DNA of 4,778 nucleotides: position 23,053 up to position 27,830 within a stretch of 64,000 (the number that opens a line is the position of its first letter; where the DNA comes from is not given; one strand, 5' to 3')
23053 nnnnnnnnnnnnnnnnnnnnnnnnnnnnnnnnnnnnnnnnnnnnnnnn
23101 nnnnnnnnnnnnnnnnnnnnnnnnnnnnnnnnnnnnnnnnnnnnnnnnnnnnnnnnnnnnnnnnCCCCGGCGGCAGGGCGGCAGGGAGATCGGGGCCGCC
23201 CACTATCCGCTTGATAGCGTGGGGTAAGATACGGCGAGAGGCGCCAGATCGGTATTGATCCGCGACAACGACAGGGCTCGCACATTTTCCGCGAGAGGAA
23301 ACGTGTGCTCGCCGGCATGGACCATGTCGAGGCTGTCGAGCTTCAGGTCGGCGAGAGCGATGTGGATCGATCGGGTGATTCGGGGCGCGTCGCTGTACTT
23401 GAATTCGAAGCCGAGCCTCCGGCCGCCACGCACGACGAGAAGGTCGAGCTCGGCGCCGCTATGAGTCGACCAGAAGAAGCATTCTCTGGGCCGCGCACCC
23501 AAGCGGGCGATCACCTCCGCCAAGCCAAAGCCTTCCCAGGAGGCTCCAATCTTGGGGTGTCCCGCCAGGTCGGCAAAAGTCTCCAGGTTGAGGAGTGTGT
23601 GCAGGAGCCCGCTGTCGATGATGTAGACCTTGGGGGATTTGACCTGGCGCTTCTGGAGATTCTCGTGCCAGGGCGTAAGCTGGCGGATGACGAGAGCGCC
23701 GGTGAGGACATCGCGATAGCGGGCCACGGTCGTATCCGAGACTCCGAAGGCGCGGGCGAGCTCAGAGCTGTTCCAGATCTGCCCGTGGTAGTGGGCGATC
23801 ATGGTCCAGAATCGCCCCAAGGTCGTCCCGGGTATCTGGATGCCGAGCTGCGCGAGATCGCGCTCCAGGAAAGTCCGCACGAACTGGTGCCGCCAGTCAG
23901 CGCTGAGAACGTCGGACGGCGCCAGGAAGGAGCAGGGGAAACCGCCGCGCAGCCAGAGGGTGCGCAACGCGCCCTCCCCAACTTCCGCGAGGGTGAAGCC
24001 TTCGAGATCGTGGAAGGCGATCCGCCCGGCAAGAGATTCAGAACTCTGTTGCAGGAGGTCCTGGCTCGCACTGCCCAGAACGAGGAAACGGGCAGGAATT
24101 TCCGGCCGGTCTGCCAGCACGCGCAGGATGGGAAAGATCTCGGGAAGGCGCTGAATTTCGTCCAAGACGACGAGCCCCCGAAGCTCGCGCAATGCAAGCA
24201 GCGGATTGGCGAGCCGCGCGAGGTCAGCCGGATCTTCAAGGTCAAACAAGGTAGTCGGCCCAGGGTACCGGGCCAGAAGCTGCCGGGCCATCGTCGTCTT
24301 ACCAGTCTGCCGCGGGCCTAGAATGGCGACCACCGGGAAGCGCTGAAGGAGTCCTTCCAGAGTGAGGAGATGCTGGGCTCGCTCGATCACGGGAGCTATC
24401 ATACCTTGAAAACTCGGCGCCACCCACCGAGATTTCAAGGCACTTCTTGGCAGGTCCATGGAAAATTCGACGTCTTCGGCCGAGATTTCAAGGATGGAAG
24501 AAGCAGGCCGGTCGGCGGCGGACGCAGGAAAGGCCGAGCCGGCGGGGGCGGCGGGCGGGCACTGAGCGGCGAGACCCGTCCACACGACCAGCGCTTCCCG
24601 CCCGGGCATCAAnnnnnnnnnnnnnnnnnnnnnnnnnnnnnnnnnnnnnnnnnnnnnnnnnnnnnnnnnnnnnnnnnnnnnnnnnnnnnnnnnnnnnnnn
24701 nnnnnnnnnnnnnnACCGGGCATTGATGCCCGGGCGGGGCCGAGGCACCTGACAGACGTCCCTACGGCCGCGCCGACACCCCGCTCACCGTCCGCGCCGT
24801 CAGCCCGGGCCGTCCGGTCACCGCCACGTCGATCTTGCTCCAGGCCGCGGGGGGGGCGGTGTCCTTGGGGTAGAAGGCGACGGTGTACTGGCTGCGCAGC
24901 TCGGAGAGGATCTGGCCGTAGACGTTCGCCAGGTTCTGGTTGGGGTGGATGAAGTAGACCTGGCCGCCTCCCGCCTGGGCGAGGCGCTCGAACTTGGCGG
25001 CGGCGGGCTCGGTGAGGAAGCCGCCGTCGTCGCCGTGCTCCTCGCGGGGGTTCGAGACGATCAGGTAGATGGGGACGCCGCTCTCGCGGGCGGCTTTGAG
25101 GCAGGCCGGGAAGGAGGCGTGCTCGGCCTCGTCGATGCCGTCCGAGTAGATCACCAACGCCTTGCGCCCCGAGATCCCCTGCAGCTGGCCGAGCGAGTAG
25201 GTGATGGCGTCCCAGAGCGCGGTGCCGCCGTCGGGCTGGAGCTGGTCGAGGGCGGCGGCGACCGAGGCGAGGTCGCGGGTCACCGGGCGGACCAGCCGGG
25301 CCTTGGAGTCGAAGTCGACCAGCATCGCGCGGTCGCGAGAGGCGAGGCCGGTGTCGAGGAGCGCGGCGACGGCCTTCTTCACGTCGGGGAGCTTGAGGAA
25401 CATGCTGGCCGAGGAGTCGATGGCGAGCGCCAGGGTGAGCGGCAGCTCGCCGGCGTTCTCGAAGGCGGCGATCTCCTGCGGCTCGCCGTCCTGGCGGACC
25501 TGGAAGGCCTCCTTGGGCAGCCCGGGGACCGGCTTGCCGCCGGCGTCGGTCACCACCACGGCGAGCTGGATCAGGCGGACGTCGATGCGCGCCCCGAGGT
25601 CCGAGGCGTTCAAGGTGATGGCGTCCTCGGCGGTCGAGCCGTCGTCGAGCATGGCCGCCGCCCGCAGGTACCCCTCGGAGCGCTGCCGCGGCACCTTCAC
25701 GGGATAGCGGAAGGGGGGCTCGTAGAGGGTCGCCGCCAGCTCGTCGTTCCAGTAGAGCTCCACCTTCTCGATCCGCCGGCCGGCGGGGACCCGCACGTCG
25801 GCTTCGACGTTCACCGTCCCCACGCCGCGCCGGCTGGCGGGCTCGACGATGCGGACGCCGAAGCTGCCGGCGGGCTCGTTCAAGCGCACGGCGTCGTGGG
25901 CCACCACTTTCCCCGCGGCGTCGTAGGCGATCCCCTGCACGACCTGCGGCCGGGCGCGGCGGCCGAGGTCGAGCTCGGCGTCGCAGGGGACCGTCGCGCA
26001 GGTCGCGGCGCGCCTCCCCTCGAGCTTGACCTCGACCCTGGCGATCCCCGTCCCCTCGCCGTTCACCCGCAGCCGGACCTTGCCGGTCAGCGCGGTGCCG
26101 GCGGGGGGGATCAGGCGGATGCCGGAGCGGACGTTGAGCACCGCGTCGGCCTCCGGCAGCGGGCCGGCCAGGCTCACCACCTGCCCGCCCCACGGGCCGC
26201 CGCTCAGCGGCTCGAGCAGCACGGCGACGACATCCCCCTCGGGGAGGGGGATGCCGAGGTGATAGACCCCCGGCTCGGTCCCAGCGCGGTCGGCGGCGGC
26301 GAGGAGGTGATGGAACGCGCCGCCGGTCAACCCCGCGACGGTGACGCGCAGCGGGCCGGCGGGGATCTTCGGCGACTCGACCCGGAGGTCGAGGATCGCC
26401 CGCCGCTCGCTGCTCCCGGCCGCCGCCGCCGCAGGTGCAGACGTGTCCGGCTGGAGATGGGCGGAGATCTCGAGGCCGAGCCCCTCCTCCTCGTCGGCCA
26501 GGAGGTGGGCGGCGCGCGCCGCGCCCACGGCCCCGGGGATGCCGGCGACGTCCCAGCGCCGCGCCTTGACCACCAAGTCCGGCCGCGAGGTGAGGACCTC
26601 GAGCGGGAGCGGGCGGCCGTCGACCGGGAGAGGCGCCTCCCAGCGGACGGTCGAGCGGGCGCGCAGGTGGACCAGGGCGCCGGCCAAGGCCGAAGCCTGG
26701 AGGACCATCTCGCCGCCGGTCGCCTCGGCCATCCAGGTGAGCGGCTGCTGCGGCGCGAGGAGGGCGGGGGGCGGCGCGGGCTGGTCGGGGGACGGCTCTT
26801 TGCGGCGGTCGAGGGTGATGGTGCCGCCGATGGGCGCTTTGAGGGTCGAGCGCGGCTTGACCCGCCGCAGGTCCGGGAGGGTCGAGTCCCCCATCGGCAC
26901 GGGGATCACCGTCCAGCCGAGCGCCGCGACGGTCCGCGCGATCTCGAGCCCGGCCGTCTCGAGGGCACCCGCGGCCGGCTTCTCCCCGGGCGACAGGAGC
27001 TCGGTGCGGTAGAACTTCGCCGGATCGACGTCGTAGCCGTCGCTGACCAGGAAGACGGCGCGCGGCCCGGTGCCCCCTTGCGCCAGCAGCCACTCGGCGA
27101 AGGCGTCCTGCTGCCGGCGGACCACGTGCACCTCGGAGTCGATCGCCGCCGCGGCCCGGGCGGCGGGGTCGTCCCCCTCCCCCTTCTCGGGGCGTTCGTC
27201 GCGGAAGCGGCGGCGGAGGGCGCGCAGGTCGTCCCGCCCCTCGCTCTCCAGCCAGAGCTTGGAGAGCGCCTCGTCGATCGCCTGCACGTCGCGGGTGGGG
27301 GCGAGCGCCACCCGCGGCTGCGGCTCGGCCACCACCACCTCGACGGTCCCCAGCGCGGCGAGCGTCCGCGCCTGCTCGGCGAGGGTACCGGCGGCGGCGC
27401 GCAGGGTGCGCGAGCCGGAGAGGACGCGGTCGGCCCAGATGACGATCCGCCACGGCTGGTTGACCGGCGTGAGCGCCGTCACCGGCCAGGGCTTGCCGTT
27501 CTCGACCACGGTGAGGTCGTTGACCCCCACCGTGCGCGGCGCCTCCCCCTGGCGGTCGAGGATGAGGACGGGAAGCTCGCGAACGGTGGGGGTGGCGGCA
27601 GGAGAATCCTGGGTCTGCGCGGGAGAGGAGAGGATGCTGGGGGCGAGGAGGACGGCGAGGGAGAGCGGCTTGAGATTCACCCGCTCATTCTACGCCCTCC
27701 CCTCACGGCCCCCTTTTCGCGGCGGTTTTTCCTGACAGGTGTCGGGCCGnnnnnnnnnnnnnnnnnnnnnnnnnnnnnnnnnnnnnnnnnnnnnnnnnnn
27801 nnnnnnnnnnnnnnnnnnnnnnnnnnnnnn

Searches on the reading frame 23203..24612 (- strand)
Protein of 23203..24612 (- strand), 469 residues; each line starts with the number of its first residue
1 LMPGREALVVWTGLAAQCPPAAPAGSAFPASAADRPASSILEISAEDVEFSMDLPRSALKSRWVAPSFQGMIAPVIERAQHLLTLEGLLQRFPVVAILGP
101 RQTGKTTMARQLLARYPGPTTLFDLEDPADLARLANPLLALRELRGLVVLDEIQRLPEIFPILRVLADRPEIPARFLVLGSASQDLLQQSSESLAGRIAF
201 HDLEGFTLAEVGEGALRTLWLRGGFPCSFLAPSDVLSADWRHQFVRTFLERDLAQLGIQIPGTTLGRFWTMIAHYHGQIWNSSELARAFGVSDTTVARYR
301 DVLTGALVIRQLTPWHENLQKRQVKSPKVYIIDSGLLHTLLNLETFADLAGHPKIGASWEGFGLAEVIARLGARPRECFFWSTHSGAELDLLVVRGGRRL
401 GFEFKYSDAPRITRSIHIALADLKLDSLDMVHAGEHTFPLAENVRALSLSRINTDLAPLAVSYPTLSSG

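Call 78: search_protein_families(library=pfam, proteins=[window:23203-24612:-], max_evalue=0.01)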
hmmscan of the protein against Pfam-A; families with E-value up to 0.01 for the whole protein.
window:23203-24612:- (469 aa): 5 families
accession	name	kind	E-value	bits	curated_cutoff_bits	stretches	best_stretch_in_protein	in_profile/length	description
PF13635.12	DUF4143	-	1.3e-40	139.2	28.1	1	250-407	1-160/160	Domain of unknown function (DUF4143)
PF13173.12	AAA_14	-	1e-22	80.9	27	1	93-211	3-128/129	AAA domain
PF13401.12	AAA_22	-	1.9e-05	25.4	27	0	94-138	7-54/130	AAA domain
PF13191.12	AAA_16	-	0.00054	20.9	32.6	1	76-139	3-67/167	AAA ATPase domain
PF20720.3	nSTAND3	-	0.0022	18.1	27.2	1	89-136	14-62/155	Novel STAND NTPase 3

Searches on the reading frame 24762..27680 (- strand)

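Call 7: search_protein_families(library=pfam, proteins=[window:24762-27680:-], max_evalue=0.01)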
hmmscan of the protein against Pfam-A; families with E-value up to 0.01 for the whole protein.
window:24762-27680:- (972 aa): 5 families
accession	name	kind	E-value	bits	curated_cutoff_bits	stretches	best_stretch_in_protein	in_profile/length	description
PF13519.12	VWA_2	-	1.4e-13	51.8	27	1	751-848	2-106/107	von Willebrand factor type A domain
PF17957.7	Big_7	-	3.2e-05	24.9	24.1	0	609-663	3-58/70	Bacterial Ig domain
PF05762.20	VWA_CoxE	-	0.0001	22.2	26.4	1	745-887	54-196/222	VWA domain containing CoxE-like protein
PF13768.12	VWA_3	-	0.0014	19.2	27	1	750-861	3-119/155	von Willebrand factor type A domain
PF25106.1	VWA_4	-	0.002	18.2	27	1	750-911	2-167/169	von Willebrand factor A domain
